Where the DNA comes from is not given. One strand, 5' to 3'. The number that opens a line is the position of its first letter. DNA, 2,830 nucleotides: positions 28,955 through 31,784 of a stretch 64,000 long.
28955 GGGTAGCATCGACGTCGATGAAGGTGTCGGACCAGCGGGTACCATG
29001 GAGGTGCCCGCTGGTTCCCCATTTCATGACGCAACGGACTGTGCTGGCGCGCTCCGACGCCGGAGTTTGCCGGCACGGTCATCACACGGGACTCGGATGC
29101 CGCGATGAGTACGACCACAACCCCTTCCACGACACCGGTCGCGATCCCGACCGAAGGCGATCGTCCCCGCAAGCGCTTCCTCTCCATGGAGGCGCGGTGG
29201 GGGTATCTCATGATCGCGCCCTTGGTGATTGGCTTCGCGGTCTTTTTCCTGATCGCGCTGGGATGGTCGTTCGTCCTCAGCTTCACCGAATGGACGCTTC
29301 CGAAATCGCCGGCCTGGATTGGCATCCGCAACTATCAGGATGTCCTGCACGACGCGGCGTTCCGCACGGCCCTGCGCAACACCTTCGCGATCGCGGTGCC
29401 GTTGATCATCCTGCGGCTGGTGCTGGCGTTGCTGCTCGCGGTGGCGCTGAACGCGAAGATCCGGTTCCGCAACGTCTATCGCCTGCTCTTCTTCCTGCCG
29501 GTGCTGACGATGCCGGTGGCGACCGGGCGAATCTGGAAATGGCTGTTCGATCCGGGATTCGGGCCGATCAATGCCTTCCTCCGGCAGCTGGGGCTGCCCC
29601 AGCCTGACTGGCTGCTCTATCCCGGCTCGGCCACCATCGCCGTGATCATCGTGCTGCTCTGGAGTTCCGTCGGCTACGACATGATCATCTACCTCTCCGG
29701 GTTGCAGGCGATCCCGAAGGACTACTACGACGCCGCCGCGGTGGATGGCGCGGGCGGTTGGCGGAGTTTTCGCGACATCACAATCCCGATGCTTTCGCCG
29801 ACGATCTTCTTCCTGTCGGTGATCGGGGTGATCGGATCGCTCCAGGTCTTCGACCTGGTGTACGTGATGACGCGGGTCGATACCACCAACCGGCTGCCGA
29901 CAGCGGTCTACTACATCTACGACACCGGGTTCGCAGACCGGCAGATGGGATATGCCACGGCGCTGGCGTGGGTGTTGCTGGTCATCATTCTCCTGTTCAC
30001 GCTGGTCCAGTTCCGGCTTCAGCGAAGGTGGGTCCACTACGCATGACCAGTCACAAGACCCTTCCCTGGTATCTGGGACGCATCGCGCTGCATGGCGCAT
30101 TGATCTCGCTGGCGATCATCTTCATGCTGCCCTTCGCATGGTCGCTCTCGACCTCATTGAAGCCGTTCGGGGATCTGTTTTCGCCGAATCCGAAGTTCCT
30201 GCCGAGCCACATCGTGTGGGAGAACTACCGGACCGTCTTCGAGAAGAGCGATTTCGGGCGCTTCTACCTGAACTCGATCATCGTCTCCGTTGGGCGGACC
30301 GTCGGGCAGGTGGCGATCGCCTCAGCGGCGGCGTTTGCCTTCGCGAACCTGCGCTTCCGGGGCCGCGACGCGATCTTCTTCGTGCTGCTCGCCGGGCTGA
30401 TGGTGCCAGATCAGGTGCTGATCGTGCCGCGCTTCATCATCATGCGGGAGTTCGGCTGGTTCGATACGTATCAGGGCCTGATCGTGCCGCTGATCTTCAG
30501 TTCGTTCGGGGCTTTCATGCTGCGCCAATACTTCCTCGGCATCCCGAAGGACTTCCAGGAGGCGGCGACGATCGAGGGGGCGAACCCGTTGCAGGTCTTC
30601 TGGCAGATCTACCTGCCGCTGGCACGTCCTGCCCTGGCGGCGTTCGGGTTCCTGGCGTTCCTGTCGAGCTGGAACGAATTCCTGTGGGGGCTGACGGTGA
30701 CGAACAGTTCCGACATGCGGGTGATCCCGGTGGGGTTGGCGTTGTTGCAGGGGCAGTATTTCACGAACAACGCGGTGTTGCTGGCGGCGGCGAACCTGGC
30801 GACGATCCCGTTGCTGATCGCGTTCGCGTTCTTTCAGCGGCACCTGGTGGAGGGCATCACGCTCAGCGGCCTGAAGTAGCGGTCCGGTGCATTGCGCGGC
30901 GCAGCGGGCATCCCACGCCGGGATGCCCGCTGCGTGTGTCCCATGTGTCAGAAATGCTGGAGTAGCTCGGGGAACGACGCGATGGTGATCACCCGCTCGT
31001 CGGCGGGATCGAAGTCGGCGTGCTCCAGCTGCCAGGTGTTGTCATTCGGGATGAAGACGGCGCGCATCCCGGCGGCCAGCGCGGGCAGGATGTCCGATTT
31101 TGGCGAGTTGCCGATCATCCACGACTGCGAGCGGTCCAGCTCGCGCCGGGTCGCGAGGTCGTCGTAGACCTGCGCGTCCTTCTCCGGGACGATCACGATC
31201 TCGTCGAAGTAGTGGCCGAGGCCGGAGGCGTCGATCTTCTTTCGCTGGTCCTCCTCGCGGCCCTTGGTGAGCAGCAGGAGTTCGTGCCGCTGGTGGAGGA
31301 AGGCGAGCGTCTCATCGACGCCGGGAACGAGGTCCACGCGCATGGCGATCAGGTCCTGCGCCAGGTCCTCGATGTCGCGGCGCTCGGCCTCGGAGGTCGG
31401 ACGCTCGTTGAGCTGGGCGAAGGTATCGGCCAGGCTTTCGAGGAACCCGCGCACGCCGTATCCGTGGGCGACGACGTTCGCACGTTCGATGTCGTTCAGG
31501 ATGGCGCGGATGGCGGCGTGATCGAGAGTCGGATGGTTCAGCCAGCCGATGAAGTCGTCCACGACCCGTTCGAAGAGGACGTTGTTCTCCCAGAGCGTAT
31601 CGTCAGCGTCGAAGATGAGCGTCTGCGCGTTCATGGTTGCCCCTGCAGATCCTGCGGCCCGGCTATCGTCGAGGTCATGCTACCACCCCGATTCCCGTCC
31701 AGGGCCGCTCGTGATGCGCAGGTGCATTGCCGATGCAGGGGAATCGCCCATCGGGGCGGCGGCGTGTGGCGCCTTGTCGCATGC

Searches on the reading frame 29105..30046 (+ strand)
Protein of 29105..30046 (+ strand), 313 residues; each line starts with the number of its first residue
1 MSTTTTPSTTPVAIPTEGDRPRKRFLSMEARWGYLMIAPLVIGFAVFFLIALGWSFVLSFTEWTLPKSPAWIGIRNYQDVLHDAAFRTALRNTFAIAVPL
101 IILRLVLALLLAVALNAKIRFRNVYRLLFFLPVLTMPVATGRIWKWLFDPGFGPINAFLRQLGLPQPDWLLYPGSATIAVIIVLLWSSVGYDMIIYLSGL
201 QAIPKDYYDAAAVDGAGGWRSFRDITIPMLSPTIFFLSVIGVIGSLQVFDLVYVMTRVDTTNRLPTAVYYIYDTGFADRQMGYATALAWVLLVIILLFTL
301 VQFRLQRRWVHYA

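Call 72: search_protein_families(library=pfam, proteins=[window:29105-30046:+], max_evalue=0.00001)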
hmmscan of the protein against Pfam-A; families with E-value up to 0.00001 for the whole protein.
window:29105-30046:+ (313 aa): 1 family
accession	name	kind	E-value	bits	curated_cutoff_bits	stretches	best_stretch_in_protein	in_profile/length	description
PF00528.27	BPD_transp_1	-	4.7e-19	69.3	26.4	1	106-309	3-182/184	Binding-protein-dependent transport system inner membrane component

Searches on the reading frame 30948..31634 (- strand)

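Call 71: search_protein_families(library=pfam, proteins=[window:30948-31634:-], max_evalue=0.00001)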
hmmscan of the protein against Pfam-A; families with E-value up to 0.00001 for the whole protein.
window:30948-31634:- (228 aa): 3 families
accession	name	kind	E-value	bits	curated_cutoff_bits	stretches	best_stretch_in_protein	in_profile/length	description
PF00702.32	Hydrolase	-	7.9e-15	56.2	26.4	1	5-189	3-191/191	haloacid dehalogenase-like hydrolase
PF13419.12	HAD_2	-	2.2e-11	44.7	23.8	1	67-194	44-177/178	Haloacid dehalogenase-like hydrolase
PF13242.12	Hydrolase_like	-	1.8e-06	28.2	22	1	156-207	9-60/75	HAD-hyrolase-like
